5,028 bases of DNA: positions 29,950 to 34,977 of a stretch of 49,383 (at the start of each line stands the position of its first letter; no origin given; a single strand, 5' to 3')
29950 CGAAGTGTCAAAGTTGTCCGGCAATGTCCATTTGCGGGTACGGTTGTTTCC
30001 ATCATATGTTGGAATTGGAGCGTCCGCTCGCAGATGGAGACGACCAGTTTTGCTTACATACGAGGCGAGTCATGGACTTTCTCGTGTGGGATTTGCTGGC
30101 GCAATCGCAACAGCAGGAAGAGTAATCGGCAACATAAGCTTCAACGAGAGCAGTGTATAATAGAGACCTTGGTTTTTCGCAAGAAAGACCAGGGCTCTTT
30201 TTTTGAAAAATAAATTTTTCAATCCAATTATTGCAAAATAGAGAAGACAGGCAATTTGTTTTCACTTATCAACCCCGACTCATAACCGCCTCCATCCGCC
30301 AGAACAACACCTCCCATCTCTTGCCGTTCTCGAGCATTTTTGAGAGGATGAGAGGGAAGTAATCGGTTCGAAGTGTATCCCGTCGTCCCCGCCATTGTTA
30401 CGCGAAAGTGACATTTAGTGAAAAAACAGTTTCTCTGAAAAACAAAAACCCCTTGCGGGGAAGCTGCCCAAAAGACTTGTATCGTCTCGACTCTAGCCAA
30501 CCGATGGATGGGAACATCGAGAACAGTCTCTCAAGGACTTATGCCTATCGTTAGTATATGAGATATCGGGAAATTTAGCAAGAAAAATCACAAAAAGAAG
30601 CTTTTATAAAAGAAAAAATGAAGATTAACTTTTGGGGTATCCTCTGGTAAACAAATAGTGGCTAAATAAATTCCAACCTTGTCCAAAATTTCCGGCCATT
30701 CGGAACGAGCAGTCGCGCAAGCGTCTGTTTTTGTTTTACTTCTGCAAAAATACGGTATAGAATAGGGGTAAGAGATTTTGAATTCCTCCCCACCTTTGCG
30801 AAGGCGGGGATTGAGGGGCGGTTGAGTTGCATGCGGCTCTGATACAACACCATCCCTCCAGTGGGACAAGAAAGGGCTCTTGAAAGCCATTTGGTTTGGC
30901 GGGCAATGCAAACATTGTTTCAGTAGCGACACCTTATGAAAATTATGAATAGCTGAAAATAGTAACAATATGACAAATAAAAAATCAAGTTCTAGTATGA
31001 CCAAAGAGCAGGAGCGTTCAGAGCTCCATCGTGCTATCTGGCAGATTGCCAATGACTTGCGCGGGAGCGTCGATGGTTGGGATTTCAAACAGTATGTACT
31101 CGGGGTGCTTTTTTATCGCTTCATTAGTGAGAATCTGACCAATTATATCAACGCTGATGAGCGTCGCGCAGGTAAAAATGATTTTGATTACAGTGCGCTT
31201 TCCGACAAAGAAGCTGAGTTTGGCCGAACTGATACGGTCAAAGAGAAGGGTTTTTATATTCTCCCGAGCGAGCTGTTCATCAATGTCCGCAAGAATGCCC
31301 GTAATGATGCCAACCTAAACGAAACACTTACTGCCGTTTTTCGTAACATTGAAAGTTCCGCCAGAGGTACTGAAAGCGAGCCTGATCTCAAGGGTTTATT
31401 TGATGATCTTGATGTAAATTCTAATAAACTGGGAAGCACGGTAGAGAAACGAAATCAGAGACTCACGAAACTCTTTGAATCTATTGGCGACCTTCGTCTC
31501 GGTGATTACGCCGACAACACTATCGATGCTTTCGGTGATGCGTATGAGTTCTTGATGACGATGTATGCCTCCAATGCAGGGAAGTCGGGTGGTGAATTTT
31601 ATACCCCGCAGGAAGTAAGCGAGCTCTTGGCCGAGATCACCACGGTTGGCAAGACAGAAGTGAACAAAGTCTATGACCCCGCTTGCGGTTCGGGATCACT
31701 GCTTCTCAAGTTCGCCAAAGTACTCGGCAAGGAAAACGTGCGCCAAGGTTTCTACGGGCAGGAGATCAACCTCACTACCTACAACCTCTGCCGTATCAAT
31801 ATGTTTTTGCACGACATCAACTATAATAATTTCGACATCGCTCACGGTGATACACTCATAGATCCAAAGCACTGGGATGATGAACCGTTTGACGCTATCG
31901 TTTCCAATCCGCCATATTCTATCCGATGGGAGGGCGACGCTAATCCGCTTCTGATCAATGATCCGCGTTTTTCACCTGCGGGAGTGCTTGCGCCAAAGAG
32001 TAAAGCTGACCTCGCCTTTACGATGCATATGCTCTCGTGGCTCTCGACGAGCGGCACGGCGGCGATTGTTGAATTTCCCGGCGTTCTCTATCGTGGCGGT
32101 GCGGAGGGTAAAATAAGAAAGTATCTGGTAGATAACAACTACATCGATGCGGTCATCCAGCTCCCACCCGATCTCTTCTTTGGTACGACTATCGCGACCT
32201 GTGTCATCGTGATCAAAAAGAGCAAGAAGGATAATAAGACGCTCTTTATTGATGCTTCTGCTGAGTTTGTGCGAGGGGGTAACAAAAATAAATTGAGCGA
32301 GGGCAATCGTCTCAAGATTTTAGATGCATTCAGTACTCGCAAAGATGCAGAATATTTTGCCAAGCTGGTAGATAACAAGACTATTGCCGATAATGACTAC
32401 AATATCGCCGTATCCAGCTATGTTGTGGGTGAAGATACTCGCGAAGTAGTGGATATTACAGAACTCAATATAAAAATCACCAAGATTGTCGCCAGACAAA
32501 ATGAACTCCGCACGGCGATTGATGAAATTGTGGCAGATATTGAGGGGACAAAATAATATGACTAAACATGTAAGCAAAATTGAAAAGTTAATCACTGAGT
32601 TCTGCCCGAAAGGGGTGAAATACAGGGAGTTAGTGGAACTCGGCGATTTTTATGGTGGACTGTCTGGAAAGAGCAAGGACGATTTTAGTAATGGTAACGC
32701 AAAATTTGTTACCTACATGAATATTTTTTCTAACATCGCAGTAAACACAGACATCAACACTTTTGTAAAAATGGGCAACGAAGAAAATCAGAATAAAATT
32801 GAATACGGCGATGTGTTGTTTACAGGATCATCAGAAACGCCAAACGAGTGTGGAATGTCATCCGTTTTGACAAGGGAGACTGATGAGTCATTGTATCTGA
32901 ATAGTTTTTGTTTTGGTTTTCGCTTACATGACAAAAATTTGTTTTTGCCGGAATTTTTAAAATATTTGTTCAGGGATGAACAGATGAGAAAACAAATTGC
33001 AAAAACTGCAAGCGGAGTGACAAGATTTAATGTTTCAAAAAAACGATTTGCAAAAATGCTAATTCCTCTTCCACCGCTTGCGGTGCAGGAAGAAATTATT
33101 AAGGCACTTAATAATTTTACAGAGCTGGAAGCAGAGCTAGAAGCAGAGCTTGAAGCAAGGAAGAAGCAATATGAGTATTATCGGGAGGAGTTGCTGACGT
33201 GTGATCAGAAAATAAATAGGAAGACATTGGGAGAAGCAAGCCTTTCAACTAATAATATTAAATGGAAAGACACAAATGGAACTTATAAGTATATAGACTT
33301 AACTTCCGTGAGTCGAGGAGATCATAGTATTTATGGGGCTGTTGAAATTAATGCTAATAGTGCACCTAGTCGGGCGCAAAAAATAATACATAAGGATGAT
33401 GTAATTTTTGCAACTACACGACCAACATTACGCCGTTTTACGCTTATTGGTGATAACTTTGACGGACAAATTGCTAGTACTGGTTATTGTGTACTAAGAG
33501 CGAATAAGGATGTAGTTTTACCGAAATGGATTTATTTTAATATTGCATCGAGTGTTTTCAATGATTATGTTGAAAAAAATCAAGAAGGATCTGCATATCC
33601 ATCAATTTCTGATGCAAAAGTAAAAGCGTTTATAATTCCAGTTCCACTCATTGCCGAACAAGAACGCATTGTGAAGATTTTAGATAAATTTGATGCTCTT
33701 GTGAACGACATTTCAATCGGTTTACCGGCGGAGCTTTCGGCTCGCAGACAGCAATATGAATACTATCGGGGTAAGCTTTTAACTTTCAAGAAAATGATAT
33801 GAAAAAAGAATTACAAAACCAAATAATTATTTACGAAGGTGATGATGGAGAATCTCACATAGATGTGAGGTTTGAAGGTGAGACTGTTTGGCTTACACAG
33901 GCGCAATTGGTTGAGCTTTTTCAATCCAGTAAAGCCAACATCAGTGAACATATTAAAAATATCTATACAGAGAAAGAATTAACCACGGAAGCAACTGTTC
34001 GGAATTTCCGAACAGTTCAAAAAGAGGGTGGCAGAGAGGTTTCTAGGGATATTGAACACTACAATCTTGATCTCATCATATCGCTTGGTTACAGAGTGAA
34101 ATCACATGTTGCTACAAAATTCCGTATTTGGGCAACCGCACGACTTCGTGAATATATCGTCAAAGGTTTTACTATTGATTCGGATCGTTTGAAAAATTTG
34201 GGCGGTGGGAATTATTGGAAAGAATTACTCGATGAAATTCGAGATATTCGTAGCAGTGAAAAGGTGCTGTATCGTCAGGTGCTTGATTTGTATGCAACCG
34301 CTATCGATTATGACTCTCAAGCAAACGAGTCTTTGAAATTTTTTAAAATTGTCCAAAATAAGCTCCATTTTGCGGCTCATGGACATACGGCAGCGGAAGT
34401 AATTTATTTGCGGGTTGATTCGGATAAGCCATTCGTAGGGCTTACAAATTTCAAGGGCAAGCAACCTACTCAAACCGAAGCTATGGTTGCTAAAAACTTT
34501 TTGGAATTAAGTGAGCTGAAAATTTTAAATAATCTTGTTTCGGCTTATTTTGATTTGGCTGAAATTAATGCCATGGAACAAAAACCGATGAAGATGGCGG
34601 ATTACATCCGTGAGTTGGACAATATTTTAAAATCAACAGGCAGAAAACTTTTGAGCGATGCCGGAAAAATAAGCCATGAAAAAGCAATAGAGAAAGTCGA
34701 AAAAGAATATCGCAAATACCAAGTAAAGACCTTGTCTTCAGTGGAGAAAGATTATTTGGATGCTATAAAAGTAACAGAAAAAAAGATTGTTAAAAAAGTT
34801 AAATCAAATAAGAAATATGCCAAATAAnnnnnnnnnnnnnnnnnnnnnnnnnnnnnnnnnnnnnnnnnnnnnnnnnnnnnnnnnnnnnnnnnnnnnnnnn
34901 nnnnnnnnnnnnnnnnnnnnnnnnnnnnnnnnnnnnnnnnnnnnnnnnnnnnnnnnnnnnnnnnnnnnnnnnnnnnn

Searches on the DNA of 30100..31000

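Call 13: search_rna_families(source=window, start=30100, end=31000, threshold=evalue, max_evalue=10, show_alignments=2)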
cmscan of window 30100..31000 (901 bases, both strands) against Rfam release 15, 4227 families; matches with E-value up to 10: 6.
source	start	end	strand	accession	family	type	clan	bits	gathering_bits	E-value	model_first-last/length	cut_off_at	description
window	30456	30553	-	RF02964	DUF3800-V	Gene; sRNA;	-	49.9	37.4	9e-10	1-96/96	no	DUF3800-V RNA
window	30673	30739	+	RF02074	STnc240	Gene; sRNA;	-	18.8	55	6.9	1-77/77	no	Enterobacterial sRNA STnc240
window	30395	30468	-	RF02848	RefB11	Gene; sRNA;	-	16.4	54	1.3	1-167/167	no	Enterococcus sRNA B11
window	30118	30217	+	RF02621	BSnc120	Gene; sRNA;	-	15.5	114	3.4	1-88/88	no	Brucella sRNA 120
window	30433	30455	-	RF02129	GNAS-AS1_3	Gene; lncRNA;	-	13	42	3.8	1-38/38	no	GNAS antisense RNA 1 conserved region 3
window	30584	30645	+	RF01675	CrcZ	Gene; sRNA;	-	10.7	95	2.2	1-398/398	no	Pseudomonas sRNA CrcZ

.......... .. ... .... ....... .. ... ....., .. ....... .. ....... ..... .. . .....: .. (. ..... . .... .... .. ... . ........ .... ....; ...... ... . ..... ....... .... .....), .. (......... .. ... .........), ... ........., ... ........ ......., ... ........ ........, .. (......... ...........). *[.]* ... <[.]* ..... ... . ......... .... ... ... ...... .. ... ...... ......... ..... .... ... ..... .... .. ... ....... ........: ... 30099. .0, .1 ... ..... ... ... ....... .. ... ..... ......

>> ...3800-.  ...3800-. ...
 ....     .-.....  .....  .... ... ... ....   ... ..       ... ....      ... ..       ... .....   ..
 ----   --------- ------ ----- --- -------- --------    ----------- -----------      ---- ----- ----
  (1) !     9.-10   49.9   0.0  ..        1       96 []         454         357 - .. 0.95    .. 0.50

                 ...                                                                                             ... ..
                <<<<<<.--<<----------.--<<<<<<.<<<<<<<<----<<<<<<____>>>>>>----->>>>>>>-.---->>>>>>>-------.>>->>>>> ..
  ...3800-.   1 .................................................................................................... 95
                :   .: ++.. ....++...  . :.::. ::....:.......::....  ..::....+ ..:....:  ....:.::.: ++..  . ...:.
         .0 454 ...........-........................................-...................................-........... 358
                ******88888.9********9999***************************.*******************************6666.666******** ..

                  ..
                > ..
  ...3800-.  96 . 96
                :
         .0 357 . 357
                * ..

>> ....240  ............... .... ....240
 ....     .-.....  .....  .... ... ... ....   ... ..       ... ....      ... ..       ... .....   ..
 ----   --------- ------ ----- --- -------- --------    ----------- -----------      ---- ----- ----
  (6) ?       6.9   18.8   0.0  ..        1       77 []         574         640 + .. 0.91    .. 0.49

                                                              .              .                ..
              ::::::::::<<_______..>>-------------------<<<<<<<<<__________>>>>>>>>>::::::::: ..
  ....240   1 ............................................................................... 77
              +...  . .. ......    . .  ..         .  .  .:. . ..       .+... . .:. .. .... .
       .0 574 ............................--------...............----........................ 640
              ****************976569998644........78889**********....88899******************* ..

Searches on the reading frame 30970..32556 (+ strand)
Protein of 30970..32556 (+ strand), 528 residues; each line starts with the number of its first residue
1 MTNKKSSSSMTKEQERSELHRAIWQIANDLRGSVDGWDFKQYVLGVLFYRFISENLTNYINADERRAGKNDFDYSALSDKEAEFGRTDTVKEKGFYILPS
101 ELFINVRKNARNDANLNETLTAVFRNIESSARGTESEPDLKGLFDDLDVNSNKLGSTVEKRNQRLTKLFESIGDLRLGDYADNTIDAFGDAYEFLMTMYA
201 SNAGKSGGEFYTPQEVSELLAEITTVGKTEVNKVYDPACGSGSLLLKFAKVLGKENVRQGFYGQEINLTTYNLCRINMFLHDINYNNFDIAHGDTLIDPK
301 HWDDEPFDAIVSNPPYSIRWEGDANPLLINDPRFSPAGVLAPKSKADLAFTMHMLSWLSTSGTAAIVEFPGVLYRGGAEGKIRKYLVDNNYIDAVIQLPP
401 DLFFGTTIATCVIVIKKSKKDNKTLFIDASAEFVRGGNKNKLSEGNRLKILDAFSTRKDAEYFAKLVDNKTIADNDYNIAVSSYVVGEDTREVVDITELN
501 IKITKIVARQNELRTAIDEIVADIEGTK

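Call 9: search_protein_families(library=pfam, proteins=[window:30970-32556:+], max_evalue=0.01)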
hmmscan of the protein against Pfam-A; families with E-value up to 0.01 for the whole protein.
window:30970-32556:+ (528 aa): 6 families
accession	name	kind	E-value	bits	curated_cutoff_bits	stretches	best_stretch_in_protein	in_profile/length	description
PF02384.22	N6_Mtase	-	2.5e-113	378.9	20.4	1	184-492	2-310/311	N-6 DNA Methylase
PF12161.14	HsdM_N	-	4.9e-20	73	24.5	1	19-171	1-134/135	HsdM N-terminal domain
PF05175.20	MTS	-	0.0002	21.5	23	1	225-317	26-109/170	Methyltransferase small domain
PF13847.12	Methyltransf_31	-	0.00033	20.8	27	1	232-313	5-81/145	Methyltransferase domain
PF07669.17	Eco57I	-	0.00059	20.4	25.3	1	284-398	47-165/171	Eco57I restriction-modification methylase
PF01170.24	UPF0020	-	0.00065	19.9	22.3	0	229-320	27-135/197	RMKL-like, methyltransferase domain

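Call 21: find_encoding_contigs(protein=window:30970-32556:+, flank=6000, max_places=8)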
Protein window:30970-32556:+ (528 aa): 1 contig read that carries it; 1 place shown.
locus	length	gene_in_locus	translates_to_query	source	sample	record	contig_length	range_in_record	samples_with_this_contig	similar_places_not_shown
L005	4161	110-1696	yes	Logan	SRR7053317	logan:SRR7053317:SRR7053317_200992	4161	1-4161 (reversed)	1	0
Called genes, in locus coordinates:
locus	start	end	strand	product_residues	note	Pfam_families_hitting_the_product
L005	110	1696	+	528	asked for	PF12161:HsdM_N, PF02384:N6_Mtase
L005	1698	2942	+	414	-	-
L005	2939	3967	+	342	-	PF13310:Virulence_RhuM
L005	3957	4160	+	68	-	?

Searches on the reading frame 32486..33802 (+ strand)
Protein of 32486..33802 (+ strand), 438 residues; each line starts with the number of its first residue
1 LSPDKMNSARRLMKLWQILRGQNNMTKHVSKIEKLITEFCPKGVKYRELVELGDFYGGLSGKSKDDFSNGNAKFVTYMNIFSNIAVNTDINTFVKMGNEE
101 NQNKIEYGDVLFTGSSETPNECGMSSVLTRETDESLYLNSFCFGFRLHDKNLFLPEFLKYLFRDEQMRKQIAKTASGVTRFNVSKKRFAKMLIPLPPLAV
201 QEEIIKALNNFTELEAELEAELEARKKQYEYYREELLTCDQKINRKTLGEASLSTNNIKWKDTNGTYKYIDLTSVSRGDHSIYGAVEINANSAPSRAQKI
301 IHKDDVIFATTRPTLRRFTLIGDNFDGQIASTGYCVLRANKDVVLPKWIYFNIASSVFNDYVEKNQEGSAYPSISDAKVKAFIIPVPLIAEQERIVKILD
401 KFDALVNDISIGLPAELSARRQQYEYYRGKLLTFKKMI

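Call 9: search_protein_families(library=pfam, proteins=[window:32486-33802:+], max_evalue=0.01)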
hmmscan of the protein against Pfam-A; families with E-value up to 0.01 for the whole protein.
window:32486-33802:+ (438 aa): 1 family
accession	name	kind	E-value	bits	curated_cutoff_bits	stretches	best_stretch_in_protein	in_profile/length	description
PF01420.25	Methylase_S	-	6e-29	101.8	22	2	41-223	1-167/168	Type I restriction modification DNA specificity domain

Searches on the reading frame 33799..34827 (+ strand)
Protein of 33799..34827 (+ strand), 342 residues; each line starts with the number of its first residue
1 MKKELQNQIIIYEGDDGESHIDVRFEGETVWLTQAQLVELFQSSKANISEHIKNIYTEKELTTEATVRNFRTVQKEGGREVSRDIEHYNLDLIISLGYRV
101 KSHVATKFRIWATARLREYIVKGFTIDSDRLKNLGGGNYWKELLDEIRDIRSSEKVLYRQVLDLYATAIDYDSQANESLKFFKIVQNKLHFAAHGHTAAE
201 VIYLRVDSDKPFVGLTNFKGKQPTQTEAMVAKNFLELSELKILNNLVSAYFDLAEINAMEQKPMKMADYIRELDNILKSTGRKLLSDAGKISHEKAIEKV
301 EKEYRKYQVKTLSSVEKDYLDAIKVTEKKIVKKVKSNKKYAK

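Call 9: search_protein_families(library=pfam, proteins=[window:33799-34827:+], max_evalue=0.01)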
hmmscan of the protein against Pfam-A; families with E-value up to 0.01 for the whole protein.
window:33799-34827:+ (342 aa): 1 family
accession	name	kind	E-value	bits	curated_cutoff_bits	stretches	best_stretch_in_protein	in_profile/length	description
PF13310.11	Virulence_RhuM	-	3.3e-103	344.8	33.7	1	65-311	1-248/252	Virulence protein RhuM family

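Call 83: search_protein_families(library=padloc, proteins=[window:33799-34827:+], max_evalue=0.00001)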
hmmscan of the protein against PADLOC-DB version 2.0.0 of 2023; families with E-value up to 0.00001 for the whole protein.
window:33799-34827:+ (342 aa): 39 families (the best 25 are shown)
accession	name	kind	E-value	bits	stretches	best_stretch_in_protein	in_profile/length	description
PDLC04843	PDC-S05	-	3.1e-151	501.2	1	5-331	4-327/330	-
PDLC04853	PDC-S05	-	1.3e-139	463.1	1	5-333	4-332/336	-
PDLC04851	PDC-S05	-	1e-125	417.3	1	4-329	7-337/342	-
PDLC04864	PDC-S05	-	1.1e-120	400.1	1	62-332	2-272/277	-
PDLC04852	PDC-S05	-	4.1e-119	395.5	1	3-331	7-340/346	-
PDLC04868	PDC-S05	-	8.4e-107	355.1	1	5-328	4-331/335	-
PDLC04871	PDC-S05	-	8.9e-94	313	1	1-327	125-457/468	-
PDLC04870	PDC-S05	-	1e-85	284.5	1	3-208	5-209/214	-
PDLC04876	PDC-S05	-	1.1e-66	221.9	1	2-168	2-171/174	-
PDLC04872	PDC-S05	-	2.6e-58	194.1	1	1-134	1-132/152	-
PDLC04854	PDC-S05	-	7.8e-58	193.6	1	3-136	3-133/212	-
PDLC04965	PDC-S23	-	4.8e-56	188.5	1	1-152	1-148/327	-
PDLC04964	PDC-S23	-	1.3e-53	180.3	1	6-135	3-132/331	-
PDLC04858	PDC-S05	-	6.5e-51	169.7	1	1-135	1-130/138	-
PDLC04879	PDC-S05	-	4.4e-49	165.4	1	6-128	4-124/285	-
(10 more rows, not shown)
